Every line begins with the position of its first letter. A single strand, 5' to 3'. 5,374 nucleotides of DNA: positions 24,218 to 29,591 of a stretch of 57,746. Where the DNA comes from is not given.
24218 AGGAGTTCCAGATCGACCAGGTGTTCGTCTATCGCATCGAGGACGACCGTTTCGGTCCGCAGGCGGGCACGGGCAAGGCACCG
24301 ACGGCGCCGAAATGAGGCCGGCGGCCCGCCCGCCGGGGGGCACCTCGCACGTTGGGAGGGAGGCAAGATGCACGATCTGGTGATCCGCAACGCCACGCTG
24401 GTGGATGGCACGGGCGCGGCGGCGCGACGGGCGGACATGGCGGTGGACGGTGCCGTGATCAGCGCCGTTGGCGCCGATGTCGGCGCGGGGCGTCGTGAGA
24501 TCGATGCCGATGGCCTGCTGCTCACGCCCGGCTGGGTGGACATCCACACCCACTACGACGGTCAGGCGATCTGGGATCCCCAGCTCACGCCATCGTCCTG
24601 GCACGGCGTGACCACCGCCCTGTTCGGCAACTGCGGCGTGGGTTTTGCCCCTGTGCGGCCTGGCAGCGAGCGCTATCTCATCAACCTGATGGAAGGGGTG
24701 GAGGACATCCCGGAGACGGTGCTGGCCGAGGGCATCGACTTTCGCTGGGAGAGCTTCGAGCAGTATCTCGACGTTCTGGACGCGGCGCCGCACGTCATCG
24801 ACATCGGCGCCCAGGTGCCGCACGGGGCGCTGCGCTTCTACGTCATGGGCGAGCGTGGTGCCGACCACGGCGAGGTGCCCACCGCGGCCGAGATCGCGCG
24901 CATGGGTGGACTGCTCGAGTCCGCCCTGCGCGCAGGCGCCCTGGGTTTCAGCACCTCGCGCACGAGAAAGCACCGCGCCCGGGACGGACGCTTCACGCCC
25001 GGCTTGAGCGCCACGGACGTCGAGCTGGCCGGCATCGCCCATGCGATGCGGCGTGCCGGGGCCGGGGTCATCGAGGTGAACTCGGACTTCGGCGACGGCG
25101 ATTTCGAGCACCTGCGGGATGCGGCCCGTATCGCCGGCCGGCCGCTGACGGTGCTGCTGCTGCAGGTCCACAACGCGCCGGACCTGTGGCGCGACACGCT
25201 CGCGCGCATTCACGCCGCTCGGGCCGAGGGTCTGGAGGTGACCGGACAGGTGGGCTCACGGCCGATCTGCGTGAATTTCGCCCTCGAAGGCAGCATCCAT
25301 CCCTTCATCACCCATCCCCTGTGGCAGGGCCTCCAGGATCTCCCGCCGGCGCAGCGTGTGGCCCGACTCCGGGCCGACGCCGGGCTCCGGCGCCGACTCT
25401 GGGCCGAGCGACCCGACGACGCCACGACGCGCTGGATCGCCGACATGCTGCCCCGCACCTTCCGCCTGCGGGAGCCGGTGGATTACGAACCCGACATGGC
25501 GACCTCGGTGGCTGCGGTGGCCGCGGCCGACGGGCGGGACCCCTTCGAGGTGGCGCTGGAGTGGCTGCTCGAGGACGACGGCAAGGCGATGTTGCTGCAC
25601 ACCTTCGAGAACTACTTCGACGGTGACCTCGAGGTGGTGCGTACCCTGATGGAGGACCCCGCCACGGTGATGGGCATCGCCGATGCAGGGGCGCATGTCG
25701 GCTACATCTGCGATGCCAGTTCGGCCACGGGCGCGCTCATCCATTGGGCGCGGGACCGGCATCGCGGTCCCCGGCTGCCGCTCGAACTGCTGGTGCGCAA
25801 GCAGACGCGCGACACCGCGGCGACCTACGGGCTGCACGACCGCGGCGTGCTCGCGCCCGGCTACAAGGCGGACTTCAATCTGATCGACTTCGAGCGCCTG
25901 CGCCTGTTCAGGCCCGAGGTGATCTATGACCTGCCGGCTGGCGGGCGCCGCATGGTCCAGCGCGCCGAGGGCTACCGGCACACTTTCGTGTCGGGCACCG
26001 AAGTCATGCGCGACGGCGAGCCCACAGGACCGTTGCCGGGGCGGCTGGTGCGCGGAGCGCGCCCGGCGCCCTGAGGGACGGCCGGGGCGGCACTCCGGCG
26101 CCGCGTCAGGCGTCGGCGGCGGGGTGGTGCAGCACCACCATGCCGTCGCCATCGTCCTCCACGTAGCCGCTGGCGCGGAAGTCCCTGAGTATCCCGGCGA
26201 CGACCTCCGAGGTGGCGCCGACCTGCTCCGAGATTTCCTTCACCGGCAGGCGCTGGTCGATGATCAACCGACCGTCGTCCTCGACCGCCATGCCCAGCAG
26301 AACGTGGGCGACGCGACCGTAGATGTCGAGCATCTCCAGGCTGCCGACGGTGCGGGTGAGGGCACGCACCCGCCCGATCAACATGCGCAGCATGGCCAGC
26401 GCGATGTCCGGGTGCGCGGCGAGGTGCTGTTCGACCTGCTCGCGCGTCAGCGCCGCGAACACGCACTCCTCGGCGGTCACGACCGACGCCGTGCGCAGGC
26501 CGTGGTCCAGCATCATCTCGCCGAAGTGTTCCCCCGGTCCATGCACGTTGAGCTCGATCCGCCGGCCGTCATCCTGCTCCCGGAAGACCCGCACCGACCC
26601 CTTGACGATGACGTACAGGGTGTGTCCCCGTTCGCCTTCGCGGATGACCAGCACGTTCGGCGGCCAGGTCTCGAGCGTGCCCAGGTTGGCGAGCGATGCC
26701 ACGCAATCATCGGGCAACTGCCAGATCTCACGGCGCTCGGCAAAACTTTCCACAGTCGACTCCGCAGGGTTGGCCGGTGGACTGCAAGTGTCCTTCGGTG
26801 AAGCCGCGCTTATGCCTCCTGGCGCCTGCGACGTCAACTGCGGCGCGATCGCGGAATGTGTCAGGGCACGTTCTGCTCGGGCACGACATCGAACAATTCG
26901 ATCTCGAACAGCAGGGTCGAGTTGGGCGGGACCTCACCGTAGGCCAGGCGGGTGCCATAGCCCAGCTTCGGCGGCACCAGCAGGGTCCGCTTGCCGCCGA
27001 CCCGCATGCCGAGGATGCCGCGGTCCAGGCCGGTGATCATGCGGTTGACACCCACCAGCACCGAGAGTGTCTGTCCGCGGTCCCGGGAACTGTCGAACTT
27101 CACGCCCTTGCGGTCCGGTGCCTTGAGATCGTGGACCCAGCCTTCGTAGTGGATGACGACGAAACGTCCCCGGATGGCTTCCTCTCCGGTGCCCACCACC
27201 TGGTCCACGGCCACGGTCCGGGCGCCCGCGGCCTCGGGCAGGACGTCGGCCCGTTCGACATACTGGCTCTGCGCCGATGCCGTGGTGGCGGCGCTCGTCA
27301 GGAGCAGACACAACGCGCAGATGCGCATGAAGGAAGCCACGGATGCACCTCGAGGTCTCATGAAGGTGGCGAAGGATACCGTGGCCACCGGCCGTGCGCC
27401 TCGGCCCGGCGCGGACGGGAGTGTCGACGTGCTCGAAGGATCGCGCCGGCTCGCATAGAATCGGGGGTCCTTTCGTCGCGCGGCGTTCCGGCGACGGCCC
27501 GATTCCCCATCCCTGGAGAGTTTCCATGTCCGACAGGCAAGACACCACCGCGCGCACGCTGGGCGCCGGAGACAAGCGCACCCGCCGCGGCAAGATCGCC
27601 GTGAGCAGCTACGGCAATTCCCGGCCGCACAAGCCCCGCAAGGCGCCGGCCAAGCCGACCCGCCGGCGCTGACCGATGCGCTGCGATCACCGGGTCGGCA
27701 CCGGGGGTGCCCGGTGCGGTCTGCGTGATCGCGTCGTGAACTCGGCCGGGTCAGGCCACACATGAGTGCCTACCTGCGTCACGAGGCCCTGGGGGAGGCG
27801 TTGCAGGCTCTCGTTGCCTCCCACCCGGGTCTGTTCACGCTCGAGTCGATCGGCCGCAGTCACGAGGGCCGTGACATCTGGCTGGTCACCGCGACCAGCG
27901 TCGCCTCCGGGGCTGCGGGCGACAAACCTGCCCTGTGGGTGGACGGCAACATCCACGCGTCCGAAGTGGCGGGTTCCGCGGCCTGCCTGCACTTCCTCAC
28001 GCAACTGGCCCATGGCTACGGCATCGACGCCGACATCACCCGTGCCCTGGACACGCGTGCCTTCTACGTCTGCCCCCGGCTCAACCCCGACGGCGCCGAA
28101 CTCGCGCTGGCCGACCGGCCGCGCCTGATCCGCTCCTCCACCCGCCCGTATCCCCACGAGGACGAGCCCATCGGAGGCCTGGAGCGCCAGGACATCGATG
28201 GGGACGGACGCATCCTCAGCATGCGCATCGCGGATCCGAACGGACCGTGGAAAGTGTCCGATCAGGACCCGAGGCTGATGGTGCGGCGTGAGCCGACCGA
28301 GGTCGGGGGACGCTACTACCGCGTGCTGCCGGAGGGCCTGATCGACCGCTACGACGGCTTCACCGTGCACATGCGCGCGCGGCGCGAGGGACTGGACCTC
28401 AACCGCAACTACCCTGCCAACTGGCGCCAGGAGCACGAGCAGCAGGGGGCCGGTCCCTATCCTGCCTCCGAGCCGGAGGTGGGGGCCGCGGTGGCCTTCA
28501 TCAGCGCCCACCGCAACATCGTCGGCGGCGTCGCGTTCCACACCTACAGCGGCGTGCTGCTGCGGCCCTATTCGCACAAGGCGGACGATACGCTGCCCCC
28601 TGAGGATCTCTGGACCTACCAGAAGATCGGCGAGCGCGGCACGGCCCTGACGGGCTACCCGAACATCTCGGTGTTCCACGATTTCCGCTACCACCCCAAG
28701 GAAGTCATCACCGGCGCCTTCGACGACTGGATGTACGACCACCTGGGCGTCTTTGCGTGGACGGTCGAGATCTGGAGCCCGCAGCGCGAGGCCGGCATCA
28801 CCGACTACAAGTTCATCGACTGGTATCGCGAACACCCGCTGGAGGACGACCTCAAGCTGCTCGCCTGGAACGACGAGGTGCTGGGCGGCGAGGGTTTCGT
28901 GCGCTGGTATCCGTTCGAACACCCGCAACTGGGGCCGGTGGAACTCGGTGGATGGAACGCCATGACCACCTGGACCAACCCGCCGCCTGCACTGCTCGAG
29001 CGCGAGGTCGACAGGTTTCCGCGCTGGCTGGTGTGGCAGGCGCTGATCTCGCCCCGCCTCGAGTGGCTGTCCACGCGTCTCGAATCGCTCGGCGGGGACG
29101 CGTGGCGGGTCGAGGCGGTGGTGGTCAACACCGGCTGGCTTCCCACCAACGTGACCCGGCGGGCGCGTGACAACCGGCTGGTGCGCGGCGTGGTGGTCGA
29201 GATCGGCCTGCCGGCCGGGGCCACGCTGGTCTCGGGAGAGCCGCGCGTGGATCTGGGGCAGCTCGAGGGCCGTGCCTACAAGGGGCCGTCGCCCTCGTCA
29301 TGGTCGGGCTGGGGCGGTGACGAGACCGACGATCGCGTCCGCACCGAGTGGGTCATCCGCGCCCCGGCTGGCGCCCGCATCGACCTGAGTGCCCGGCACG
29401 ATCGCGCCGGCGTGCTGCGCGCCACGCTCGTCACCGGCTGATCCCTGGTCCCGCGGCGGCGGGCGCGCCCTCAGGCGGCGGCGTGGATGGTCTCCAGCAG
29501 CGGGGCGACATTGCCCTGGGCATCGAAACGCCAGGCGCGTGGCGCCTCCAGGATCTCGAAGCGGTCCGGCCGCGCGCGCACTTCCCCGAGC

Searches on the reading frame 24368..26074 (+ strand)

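Call 33: search_protein_families(library=pfam, proteins=[window:24368-26074:+])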
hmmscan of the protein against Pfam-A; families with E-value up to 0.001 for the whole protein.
window:24368-26074:+ (568 aa): 2 families
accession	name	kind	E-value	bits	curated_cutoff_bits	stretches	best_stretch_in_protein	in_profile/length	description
PF07969.17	Amidohydro_3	-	4.4e-44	152.2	29.7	1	43-546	1-471/472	Amidohydrolase family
PF01979.26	Amidohydro_1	-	5.6e-09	36.1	25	1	438-525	240-333/345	Amidohydrolase family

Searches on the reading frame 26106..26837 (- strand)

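Call 33: search_protein_families(library=pfam, proteins=[window:26106-26837:-])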
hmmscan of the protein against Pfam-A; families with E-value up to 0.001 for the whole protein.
window:26106-26837:- (243 aa): 2 families
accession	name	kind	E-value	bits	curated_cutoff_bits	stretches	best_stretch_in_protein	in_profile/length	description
PF00027.35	cNMP_binding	-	1.1e-20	73.8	27.5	1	57-141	3-88/89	Cyclic nucleotide-binding domain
PF13545.12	HTH_Crp_2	-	7e-09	36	27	1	174-239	1-64/70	Crp-like helix-turn-helix domain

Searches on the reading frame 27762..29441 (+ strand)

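Call 33: search_protein_families(library=pfam, proteins=[window:27762-29441:+])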
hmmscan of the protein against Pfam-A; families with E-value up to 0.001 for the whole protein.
window:27762-29441:+ (559 aa): 1 family
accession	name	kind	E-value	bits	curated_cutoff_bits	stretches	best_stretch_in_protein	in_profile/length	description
PF00246.29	Peptidase_M14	-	5.6e-51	174.3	21.6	1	13-342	4-266/286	Zinc carboxypeptidase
